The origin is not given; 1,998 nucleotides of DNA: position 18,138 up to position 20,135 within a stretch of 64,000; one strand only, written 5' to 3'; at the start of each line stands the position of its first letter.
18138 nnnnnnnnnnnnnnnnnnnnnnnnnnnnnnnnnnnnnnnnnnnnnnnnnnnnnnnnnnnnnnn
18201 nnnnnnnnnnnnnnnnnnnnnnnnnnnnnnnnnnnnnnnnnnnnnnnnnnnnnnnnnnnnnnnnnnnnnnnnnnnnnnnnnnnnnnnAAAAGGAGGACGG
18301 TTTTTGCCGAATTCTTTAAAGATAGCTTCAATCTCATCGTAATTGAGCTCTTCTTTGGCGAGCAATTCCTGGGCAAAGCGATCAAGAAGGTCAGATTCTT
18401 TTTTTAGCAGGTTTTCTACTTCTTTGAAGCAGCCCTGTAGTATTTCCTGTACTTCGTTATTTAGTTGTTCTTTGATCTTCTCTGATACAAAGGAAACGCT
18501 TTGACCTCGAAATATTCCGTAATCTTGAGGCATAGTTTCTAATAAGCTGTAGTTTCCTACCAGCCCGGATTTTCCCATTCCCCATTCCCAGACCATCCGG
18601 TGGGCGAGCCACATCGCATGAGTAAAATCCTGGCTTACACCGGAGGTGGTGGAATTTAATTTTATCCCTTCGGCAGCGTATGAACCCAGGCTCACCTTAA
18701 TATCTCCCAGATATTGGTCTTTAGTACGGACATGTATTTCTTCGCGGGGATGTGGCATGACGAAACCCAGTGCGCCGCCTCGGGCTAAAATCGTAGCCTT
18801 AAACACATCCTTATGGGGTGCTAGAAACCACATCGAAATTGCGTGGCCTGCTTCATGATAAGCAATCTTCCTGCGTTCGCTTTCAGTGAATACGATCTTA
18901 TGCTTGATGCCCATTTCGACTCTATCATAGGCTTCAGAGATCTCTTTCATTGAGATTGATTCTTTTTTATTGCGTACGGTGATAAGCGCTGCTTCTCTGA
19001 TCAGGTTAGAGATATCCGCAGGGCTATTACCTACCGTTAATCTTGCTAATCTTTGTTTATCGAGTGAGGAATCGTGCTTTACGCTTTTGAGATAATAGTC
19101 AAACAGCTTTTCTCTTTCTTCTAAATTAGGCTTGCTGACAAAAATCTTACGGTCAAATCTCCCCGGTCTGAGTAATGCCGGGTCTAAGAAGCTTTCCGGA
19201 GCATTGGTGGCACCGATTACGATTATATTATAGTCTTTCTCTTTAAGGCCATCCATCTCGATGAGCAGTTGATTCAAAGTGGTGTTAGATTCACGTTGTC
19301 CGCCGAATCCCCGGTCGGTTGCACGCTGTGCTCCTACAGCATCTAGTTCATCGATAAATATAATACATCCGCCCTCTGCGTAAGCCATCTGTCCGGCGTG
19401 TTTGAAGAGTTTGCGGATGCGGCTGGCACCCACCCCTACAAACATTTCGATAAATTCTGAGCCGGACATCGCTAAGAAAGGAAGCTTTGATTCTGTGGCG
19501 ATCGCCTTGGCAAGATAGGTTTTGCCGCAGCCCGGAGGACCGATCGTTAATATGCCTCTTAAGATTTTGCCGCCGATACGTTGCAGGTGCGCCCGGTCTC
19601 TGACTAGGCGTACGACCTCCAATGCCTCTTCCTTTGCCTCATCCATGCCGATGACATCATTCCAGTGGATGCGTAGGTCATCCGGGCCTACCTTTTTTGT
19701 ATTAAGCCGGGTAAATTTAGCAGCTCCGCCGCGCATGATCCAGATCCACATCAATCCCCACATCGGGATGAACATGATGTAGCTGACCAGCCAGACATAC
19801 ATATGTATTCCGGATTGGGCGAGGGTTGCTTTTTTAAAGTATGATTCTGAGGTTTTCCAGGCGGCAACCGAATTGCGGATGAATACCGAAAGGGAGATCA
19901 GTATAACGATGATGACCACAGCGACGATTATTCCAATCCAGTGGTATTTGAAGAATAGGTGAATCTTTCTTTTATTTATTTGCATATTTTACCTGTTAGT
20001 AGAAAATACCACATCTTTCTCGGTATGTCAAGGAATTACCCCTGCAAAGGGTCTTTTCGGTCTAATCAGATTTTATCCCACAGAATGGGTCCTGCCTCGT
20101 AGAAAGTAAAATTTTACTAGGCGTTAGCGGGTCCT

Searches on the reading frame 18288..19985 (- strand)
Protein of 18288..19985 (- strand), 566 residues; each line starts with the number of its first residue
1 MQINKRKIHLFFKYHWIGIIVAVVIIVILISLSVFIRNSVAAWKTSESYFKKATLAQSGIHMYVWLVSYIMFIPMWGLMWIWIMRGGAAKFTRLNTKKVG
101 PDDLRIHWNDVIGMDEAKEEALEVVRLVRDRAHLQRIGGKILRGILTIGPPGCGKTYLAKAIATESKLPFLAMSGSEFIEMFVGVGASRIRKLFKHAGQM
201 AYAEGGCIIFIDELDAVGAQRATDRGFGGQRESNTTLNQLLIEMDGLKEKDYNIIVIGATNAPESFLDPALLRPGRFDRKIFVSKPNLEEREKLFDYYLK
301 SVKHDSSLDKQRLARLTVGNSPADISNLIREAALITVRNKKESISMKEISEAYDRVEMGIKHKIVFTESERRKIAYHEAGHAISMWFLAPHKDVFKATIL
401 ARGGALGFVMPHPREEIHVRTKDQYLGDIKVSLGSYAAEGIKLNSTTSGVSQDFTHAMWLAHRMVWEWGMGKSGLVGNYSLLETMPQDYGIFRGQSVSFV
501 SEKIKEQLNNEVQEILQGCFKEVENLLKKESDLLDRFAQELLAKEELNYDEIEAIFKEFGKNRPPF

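Call 72: search_protein_families(library=pfam, proteins=[window:18288-19985:-], max_evalue=0.0001)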
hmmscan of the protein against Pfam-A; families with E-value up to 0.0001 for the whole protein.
window:18288-19985:- (566 aa): 4 families
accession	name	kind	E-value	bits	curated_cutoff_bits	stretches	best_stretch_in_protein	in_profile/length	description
PF01434.24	Peptidase_M41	-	7e-43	147.1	29.9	1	365-555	2-191/191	Peptidase family M41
PF00004.35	AAA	-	4.9e-39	134.2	21.2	1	145-284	1-130/131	ATPase family associated with various cellular activities (AAA)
PF17862.7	AAA_lid_3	-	4e-09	36.3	27.2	1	309-351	3-45/45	AAA+ lid domain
PF06068.19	TIP49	-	2.2e-06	27.5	23.8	1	110-179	25-89/347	TIP49 P-loop domain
